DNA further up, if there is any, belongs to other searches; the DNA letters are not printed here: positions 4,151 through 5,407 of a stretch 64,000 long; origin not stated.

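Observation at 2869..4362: A 72-bp direct repeat duplicating the glpX 3' end brackets the FkbM methyltransferase gene, the signature of a roughly 1.4-kb insertion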

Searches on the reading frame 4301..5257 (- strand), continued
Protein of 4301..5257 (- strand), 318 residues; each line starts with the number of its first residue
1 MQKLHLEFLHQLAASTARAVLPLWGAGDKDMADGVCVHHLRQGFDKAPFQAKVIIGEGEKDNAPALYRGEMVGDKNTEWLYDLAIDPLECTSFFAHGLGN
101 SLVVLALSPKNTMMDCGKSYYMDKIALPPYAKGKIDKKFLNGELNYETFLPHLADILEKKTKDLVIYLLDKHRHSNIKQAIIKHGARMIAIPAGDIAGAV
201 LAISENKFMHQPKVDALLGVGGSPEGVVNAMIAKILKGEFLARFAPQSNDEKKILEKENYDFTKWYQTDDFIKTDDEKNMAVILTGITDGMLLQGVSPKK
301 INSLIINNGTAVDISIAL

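Call 57: find_related_loci(query=A3, collection=genome_contigs, flank=10000)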
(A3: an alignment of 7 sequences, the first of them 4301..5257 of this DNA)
Query A3 (318 aa) in genome_contigs; peptide patterns used: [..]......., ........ (x = any residue, [..] = any of these).
600 stretches matched a pattern (row limit reached: there are more); 598 encode a relative of the query (tblastn E <= 1e-3); the best 80 are kept; 80 distinct loci.
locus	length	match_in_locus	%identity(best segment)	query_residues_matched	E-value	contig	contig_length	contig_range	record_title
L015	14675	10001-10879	39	9-310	3e-68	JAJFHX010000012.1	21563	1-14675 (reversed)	MAG: Hyphomicrobiales bacterium isolate OFTM288 OFTM288_11, whole genome shotgun sequence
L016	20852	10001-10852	39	2-297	9e-67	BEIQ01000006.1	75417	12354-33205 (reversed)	Bacterium HR40 DNA, contig: NODE_153_6, isolate: HRbin40, whole genome shotgun sequence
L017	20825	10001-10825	40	9-296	6e-64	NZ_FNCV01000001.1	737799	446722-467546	Roseospirillum parvum strain 930I, whole genome shotgun sequence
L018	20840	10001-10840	39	4-296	9e-62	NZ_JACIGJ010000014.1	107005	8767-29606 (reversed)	Roseospira marina strain DSM 15113 Ga0394286_14, whole genome shotgun sequence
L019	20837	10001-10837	38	2-296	1e-55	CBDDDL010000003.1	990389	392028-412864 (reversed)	MAG: Candidatus Poriferisodalis sp. isolate 73964222-c0af-4b42-b62a-479d994b16b6 genome assembly, contig: contig_3, whol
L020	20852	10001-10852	36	2-300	3e-55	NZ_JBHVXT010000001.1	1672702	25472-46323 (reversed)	Microbacterium sp. NPDC058269 NPDC058269_T38_A3.ctg-0001, whole genome shotgun sequence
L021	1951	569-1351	38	24-297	3e-55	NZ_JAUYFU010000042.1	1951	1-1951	MAG: Humidesulfovibrio sp. isolate C21_metabat.bin.31 C21_k141_293791, whole genome shotgun sequence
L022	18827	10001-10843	36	2-297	3e-53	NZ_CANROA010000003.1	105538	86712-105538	MAG: uncultured Microbacterium sp. isolate Lapin-020__bin54 Lapin-020__NODE_122_length_105538_cov_6.473445, whole genome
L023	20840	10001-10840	38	2-296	3e-53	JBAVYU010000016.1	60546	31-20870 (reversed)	MAG: Solirubrobacteraceae bacterium isolate MFD09421_ilm_asm_bin17 k127_294275, whole genome shotgun sequence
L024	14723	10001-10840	38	2-296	2e-53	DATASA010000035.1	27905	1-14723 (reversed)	MAG TPA_asm: Acidimicrobiales bacterium isolate SMAG_U5508 k141_2392328, whole genome shotgun sequence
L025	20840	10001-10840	37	2-296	1e-53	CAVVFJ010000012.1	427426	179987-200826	MAG: uncultured Solirubrobacterales bacterium isolate MFD01721.bin.1.68 genome assembly, contig: contig_24405, whole gen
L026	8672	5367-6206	37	2-296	1e-53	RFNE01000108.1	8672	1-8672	MAG: Actinomycetota bacterium isolate LLD_125 Lanier.contig49637.8672bp, whole genome shotgun sequence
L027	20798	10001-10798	39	13-296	2e-53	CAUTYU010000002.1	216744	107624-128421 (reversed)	MAG TPA_asm: uncultured Desulfovibrionales bacterium isolate ERR10228863_bin.28_MetaWRAP_v1.3_MAG genome assembly, conti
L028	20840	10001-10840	36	2-296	9e-53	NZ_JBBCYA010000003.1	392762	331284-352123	Microbacterium sp. USHLN186 contig00003, whole genome shotgun sequence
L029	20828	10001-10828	37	24-308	9e-53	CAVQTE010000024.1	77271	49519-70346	MAG: Ilumatobacteraceae bacterium isolate MFD00032.bin.2.104 genome assembly, contig: contig_63259, whole genome shotgun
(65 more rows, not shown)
